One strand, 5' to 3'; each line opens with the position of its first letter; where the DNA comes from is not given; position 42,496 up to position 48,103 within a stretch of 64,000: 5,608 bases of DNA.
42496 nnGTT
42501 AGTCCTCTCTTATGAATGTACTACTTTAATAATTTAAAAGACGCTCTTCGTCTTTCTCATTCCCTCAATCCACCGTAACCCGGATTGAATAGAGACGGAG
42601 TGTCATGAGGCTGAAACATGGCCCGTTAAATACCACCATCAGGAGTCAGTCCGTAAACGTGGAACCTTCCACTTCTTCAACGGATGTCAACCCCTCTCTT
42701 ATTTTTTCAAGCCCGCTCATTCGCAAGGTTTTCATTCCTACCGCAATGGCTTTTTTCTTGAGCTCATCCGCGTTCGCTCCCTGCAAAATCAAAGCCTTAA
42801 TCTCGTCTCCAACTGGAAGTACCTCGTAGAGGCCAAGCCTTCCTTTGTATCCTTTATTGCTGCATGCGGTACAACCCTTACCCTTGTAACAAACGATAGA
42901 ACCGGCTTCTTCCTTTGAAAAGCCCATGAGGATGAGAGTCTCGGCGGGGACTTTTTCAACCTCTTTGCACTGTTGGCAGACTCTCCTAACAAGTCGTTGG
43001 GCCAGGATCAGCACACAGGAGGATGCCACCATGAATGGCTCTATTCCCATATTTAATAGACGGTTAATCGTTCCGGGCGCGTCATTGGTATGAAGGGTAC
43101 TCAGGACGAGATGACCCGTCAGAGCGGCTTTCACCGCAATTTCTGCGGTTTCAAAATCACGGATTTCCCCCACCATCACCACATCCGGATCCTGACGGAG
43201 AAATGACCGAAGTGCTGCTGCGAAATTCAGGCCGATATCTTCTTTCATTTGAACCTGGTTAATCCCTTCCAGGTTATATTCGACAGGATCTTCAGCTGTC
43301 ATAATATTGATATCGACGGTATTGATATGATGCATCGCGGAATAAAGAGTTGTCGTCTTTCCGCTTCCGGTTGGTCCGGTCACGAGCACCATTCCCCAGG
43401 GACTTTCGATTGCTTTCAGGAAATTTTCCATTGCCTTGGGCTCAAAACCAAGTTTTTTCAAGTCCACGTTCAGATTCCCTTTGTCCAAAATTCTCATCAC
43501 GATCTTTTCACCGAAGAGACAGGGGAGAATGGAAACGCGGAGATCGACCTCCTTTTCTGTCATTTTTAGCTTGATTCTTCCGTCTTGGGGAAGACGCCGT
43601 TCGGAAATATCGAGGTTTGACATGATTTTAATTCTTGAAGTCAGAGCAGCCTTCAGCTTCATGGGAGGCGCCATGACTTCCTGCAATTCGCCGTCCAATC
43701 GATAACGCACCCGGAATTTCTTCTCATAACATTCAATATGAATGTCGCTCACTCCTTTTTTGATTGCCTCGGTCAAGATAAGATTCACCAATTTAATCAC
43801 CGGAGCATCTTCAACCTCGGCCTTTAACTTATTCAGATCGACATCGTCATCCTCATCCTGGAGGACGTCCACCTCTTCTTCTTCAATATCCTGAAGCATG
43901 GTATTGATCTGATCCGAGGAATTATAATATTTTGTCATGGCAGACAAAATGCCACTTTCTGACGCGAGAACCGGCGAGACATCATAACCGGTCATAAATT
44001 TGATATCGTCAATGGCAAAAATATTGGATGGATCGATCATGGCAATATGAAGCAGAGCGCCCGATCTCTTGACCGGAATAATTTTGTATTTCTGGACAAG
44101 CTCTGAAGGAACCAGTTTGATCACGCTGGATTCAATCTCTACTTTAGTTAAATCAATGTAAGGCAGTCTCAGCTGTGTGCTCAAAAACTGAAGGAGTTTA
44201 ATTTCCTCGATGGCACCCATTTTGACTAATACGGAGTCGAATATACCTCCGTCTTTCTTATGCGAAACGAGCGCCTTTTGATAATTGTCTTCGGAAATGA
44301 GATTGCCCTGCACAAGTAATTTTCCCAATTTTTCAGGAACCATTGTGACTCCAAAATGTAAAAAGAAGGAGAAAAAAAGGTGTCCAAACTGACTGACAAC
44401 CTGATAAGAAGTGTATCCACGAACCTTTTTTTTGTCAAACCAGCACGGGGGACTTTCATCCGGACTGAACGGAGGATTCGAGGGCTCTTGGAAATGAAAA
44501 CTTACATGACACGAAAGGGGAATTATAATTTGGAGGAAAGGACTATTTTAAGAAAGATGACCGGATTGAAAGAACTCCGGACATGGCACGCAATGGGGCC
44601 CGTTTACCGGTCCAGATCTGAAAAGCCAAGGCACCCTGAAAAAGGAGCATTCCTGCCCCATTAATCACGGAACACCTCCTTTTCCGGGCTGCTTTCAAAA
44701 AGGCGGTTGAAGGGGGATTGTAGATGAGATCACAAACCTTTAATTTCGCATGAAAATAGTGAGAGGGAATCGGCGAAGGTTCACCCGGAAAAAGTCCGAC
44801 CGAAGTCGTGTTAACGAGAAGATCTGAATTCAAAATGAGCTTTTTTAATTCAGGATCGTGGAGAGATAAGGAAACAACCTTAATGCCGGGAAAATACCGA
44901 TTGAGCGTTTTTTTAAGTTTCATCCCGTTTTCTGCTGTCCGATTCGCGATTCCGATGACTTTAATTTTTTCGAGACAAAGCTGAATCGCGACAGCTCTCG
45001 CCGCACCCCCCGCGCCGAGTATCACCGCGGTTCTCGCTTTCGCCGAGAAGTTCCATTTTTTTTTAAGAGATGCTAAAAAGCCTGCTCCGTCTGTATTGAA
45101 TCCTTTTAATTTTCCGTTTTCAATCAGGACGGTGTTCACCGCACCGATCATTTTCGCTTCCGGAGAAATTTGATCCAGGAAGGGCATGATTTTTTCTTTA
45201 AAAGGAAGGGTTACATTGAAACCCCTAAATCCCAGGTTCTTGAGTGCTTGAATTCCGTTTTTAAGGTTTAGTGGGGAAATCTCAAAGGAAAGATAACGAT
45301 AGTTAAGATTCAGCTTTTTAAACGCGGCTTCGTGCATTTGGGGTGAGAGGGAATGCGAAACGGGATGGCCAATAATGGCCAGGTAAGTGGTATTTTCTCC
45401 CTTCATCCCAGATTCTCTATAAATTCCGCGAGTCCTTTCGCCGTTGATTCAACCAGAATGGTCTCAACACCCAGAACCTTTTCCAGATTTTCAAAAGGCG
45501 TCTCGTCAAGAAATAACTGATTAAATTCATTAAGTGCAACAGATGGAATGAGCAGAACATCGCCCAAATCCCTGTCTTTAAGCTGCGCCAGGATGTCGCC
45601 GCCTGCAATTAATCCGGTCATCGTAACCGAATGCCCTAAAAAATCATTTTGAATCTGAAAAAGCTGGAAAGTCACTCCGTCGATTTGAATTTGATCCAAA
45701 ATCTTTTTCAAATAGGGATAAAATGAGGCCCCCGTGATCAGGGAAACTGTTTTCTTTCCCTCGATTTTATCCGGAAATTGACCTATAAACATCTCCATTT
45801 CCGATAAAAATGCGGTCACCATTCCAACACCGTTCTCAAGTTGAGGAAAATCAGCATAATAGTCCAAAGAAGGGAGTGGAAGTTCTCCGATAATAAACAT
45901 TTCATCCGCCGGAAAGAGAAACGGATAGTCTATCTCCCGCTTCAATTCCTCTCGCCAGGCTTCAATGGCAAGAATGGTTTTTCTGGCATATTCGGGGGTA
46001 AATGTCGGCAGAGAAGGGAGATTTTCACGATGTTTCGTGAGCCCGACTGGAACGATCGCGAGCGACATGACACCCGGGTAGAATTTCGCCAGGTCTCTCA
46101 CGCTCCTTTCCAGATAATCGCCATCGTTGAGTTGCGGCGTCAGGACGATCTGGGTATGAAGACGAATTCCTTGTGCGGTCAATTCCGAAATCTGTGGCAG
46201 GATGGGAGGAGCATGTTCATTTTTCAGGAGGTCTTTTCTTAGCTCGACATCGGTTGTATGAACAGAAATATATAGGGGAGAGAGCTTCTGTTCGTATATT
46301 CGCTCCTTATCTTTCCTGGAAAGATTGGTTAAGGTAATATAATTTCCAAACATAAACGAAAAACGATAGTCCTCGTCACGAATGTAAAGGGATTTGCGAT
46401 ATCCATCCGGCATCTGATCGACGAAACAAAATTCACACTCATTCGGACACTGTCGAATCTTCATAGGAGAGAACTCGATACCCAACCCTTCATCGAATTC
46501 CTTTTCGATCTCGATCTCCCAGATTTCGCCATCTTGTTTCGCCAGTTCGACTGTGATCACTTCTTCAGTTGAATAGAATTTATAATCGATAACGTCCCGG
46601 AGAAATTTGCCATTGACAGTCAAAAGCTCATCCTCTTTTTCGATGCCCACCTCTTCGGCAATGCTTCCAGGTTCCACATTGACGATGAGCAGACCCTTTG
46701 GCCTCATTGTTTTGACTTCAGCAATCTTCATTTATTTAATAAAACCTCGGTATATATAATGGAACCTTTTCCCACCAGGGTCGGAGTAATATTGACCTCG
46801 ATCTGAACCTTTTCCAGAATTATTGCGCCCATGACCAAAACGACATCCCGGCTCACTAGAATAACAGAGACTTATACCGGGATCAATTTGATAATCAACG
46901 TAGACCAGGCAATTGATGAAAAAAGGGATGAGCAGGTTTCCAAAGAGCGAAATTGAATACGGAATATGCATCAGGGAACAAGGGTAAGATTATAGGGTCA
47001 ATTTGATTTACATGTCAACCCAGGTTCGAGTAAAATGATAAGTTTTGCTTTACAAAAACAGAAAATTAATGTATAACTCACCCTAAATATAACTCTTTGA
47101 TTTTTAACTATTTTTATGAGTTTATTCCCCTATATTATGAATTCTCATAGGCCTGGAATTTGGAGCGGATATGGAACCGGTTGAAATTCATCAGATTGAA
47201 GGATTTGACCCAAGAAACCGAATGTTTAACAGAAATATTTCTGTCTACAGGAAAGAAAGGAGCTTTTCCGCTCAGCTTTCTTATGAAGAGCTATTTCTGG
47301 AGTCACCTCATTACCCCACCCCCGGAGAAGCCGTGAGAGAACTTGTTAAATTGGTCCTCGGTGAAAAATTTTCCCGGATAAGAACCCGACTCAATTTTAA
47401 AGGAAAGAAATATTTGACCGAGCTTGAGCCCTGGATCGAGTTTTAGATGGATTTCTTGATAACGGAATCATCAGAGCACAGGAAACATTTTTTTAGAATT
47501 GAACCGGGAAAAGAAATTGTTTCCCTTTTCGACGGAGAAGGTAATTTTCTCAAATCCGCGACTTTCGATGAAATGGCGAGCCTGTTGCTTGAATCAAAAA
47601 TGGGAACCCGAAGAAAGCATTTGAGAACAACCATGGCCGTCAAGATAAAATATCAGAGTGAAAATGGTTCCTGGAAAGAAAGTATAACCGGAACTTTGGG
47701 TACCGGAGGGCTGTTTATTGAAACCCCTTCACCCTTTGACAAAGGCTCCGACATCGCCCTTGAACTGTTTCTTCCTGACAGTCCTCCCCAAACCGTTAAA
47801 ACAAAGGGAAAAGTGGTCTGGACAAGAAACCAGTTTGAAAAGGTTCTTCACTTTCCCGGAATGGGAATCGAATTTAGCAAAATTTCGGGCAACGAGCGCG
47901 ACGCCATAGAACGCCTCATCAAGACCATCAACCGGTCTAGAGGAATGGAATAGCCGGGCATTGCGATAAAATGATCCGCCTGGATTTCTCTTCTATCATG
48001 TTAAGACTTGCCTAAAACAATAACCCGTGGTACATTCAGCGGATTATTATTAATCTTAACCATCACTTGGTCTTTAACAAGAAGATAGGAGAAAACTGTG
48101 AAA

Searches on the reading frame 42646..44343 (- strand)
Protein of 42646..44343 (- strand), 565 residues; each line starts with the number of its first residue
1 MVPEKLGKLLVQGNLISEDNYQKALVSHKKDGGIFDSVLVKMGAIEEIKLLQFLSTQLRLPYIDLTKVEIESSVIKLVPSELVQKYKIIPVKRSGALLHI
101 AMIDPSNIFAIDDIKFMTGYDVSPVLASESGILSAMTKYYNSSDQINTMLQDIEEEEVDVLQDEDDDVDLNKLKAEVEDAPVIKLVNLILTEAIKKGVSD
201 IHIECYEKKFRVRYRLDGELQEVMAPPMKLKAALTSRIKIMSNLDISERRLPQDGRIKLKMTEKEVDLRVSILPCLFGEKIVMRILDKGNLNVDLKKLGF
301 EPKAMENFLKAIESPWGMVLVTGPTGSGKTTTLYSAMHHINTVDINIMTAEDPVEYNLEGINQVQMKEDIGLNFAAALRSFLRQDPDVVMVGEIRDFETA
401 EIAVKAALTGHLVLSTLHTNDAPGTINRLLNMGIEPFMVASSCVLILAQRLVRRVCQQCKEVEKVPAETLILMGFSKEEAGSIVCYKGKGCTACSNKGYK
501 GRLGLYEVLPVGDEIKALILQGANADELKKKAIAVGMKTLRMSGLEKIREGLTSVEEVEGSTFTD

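Call 45: search_protein_families(library=pfam, proteins=[window:42646-44343:-], max_evalue=0.00001)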
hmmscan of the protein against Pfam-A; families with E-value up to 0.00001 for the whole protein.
window:42646-44343:- (565 aa): 2 families
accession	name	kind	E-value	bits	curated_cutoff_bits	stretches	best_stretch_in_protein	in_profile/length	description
PF00437.27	T2SSE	-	7.5e-147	489.2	24.9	1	177-559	3-369/370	Type II/IV secretion system protein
PF05157.20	MshEN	-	1.1e-21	77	23.1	1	58-144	1-88/90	MshEN domain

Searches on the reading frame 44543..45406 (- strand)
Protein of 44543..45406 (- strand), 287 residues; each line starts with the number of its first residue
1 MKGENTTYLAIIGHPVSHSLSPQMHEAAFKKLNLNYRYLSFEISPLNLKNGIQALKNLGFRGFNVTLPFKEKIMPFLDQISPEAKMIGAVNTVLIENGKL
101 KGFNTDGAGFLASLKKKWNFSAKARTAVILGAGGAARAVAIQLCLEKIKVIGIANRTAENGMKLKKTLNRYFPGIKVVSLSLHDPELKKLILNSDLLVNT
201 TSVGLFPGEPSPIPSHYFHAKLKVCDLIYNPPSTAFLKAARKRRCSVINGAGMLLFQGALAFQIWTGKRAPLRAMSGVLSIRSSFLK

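Call 45: search_protein_families(library=pfam, proteins=[window:44543-45406:-], max_evalue=0.00001)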
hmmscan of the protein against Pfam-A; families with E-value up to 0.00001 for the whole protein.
window:44543-45406:- (287 aa): 3 families
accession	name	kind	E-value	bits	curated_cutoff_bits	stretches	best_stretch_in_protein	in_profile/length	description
PF08501.16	Shikimate_dh_N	-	1.9e-32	111.8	27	1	11-93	1-83/83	Shikimate dehydrogenase substrate binding domain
PF18317.6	SDH_C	-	3.1e-10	40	25.8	1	250-275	1-26/31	Shikimate 5'-dehydrogenase C-terminal domain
PF01488.26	Shikimate_DH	-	4.6e-07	30.4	24.3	1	119-202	8-84/138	Shikimate / quinate 5-dehydrogenase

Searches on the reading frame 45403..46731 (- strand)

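Call 45: search_protein_families(library=pfam, proteins=[window:45403-46731:-], max_evalue=0.00001)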
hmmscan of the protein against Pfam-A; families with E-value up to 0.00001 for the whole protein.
window:45403-46731:- (442 aa): 3 families
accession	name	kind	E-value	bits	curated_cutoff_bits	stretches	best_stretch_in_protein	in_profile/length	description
PF04459.17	DUF512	-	7.3e-62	208.7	25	1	227-428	1-201/202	Protein of unknown function (DUF512)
PF19238.5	Radical_SAM_2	-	4.1e-60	202.3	26.7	1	77-224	1-151/151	Radical SAM-like domain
PF17820.7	PDZ_6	-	2.1e-06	27.8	27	1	16-53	2-39/54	PDZ domain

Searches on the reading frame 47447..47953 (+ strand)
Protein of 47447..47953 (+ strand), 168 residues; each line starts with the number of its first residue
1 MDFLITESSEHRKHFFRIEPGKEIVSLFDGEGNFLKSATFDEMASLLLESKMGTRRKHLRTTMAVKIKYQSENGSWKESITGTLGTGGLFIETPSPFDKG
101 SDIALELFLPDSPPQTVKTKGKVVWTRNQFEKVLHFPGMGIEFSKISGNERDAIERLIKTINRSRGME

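Call 115: search_protein_families(library=pfam, proteins=[window:47447-47953:+], max_evalue=0.000001)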
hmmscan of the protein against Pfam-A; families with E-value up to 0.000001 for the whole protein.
window:47447-47953:+ (168 aa): 1 family
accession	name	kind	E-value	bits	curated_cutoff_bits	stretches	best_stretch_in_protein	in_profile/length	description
PF07238.19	PilZ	-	8.4e-14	52.2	22.5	1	55-158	2-100/102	PilZ domain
